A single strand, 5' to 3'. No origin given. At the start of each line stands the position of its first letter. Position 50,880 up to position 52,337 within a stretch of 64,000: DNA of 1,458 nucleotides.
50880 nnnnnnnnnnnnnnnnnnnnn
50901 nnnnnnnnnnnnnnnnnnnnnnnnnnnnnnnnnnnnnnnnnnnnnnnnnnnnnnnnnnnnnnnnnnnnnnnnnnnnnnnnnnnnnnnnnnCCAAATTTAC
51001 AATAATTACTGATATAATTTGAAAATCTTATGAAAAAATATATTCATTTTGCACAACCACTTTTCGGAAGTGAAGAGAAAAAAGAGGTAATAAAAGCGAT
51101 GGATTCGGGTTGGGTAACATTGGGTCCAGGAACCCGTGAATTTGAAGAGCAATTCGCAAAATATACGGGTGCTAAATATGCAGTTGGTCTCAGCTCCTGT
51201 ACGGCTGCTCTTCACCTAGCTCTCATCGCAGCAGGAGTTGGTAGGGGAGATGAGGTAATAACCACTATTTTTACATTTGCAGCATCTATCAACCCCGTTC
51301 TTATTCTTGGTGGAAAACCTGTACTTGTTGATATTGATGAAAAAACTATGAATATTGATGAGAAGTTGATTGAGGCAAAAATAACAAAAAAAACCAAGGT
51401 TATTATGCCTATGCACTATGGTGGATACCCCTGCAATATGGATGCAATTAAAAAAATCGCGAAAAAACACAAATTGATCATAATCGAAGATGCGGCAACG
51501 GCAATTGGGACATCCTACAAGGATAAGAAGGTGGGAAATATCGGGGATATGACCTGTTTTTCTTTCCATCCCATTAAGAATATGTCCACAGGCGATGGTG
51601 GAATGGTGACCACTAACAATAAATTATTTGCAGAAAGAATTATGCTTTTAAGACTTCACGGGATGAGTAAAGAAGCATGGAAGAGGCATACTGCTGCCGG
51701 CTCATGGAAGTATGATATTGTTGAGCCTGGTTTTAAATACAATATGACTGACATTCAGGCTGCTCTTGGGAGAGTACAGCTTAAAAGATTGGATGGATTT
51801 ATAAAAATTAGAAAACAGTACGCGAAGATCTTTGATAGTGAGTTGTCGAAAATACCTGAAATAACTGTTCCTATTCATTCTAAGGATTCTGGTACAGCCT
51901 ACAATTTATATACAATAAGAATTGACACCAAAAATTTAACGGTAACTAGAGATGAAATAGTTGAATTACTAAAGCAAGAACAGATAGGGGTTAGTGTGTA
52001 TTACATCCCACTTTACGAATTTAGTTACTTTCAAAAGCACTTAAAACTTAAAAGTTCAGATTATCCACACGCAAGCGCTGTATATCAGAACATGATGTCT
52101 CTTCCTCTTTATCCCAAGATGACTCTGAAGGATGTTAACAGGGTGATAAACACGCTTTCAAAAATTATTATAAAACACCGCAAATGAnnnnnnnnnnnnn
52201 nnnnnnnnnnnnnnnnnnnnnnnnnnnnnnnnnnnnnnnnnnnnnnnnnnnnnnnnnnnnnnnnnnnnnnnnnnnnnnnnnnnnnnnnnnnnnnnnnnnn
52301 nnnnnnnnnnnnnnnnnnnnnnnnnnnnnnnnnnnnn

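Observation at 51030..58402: Amino-sugar tailoring block: DegT aminotransferase + WecD-like GNAT + two SAM methyltransferases + SDR dehydratase/epimerases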

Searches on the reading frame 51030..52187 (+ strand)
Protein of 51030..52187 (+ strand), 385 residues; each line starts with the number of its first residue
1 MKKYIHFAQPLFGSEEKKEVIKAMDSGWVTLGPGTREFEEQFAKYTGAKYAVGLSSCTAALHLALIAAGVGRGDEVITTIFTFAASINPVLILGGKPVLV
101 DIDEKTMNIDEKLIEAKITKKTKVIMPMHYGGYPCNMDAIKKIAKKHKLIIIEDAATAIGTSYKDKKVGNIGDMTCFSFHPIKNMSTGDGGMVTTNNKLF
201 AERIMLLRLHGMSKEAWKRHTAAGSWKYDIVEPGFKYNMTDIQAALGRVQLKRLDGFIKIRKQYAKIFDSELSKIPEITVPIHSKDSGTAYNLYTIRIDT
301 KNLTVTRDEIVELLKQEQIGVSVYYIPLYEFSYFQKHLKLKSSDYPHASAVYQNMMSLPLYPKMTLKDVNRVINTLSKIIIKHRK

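Call 4: search_protein_families(library=pfam, proteins=[window:51030-52187:+])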
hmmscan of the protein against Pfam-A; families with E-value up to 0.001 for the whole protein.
window:51030-52187:+ (385 aa): 5 families
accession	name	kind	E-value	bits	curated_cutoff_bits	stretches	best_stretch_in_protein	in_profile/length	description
PF01041.23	DegT_DnrJ_EryC1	-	2.5e-129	432.1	19.8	1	13-376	4-359/360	DegT/DnrJ/EryC1/StrS aminotransferase family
PF00155.27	Aminotran_1_2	-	2.1e-07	30.9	19.7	1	34-156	43-187/361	Aminotransferase class I and II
PF00266.25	Aminotran_5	-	3.2e-06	26.8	21.5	1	36-180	46-200/371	Aminotransferase class-V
PF01212.27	Beta_elim_lyase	-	1.9e-05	24.6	27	1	33-211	32-227/288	Beta-eliminating lyase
PF01053.26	Cys_Met_Meta_PP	-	0.00063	18.8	27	0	33-158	52-177/381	Cys/Met metabolism PLP-dependent enzyme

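Call 6: search_protein_families(library=ncbifam, proteins=[window:51030-52187:+])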
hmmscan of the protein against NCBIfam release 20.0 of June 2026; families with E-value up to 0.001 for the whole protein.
window:51030-52187:+ (385 aa): 21 families
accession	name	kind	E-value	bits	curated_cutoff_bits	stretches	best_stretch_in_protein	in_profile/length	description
TIGR03588.1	PseC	equivalog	1.8e-117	392.5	423.5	1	12-379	9-379/380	UDP-4-amino-4,6-dideoxy-N-acetyl-beta-L-altrosamine transaminase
NF008658.2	PRK11658.1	equivalog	7.3e-109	363.9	631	1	1-380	1-377/379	UDP-4-amino-4-deoxy-L-arabinose aminotransferase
NF008687.0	PRK11706.1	equivalog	4.1e-82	275.9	375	1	5-379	2-373/375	dTDP-4-amino-4,6-dideoxygalactose transaminase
TIGR04181.1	NHT_00031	hypoth_equivalog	1.6e-76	257.6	420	1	5-359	1-357/359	LegC family aminotransferase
TIGR02379.1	ECA_wecE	subfamily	1.5e-69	234.6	434.85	1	5-379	2-374/376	dTDP-4-amino-4,6-dideoxy-D-glucose transaminase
NF011936.0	PRK15407.1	equivalog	5.6e-61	206.6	423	1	3-381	35-437/440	lipopolysaccharide biosynthesis protein RfbH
TIGR04427.1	PLP_DesI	equivalog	2.5e-56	191.5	650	1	22-377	40-380/390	dTDP-4-dehydro-6-deoxyglucose aminotransferase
NF005816.0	PRK07682.1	equivalog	1.2e-07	30.7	620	1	56-158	98-206/390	aminotransferase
NF004975.0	PRK06348.1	equivalog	2.1e-07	30.3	549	1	59-157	100-204/384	pyridoxal phosphate-dependent aminotransferase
TIGR01977.1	am_tr_V_EF2568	hypoth_equivalog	3.3e-06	26.4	377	1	54-197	68-215/376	cysteine desulfurase family protein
NF005817.0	PRK07683.1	equivalog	7.4e-05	21.6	575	1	59-144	100-187/387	aminotransferase A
NF006488.0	PRK08912.1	equivalog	0.00011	21.2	498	1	55-129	94-170/387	aminotransferase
NF004621.0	PRK05957.1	equivalog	0.00012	20.9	498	1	64-156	104-201/389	pyridoxal phosphate-dependent aminotransferase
NF006569.0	PRK09082.1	subfamily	0.00013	21.2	420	1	56-126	99-168/386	methionine aminotransferase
TIGR01437.1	selA_rel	subfamily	0.00017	20.6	385.3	0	267-321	274-328/363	DgaE family pyridoxal phosphate-dependent ammonia lyase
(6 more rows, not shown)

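Call 8: find_encoding_contigs(protein=window:51030-52187:+, flank=10000, max_places=4)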
Protein window:51030-52187:+ (385 aa): 6 contigs read that carry it; 4 places shown.
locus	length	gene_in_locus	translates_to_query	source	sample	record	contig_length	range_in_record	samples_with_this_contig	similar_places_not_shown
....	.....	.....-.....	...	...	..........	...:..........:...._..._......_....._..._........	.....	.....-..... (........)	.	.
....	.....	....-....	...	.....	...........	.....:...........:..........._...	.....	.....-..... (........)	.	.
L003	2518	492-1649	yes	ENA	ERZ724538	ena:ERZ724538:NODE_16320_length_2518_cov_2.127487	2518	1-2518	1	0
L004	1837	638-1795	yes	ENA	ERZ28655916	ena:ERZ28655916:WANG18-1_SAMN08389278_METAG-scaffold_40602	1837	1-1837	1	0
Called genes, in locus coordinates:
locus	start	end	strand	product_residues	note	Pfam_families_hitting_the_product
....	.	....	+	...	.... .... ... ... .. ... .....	-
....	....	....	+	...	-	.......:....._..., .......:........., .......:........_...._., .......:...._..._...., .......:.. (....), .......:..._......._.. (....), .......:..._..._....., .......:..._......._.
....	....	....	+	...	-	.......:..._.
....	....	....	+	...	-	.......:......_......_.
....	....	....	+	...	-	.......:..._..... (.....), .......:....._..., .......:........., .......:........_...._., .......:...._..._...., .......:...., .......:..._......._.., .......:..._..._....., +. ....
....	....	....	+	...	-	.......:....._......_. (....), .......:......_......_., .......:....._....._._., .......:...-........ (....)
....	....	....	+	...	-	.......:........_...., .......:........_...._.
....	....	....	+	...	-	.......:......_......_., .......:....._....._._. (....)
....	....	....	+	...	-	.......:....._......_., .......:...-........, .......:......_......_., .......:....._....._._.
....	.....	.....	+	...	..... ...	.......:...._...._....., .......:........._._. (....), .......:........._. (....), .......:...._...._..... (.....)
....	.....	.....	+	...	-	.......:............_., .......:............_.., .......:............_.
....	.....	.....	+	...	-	-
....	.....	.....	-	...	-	-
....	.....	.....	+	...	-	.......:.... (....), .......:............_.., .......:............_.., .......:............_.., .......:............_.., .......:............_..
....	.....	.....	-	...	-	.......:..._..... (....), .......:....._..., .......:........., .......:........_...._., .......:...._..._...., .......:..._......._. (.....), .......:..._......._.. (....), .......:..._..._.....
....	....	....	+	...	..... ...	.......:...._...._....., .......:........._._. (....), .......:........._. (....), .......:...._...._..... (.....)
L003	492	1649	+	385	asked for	PF01041:DegT_DnrJ_EryC1, PF00155:Aminotran_1_2 (weak), PF00266:Aminotran_5 (weak), PF01212:Beta_elim_lyase (faint)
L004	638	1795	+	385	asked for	PF01041:DegT_DnrJ_EryC1, PF00155:Aminotran_1_2 (weak), PF00266:Aminotran_5 (weak), PF01212:Beta_elim_lyase (faint)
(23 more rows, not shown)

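Call 10: search_solved_structures(query=window:51030-52187:+, max_evalue=1e-20)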
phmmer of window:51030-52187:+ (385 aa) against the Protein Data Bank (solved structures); distinct sequences matched with E-value up to 1e-20: 55.
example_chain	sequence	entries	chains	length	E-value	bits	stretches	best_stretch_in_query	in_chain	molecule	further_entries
1mdo_A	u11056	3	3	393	5.8e-86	292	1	2-379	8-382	ArnB aminotransferase | UDP-4-amino-4-deoxy-L-arabinose--oxoglutarate aminotransferase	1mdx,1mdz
4oca_A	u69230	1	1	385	4.3e-85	289.1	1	2-379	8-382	UDP-4-amino-4-deoxy-L-arabinose--oxoglutarate aminotransferase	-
8sng_A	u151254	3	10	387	3e-80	273.2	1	2-378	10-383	UDP-4-amino-4-deoxy-L-arabinose--oxoglutarate aminotransferase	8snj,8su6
7b0m_AAA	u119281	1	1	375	2e-74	254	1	6-380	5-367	Sugar aminotransferase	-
3bn1_A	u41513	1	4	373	4.1e-71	243.1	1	6-381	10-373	Perosamine synthetase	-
3dr7_A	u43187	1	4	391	4.9e-71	242.9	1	6-381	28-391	Putative perosamine synthetase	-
3dr4_A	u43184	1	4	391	3.2e-70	240.2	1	6-381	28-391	Putative perosamine synthetase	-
6ewj_A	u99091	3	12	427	1.5e-66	228.1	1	5-379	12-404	Putative capsular polysaccharide biosynthesis protein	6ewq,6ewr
7b0d_A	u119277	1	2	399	6.2e-65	222.8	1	19-379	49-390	Glutamine--scyllo-inositol transaminase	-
4lc3_A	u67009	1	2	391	2.9e-64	220.6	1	4-381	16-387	Putative UDP-4-amino-4-deoxy-l-arabinose--oxoglutarate aminotransferase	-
8vr5_A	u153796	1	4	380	2.8e-61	210.7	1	7-382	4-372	DegT/DnrJ/EryC1/StrS aminotransferase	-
8vr3_A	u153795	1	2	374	4.6e-61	210.1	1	6-382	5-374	DegT/DnrJ/EryC1/StrS aminotransferase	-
3frk_A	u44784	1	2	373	6.7e-59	202.9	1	25-383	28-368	QdtB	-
7n63_A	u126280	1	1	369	2e-55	191.5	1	6-382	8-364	Putative aminotransferase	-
9bgp_A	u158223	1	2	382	6.3e-55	189.8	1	15-380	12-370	aminotransferase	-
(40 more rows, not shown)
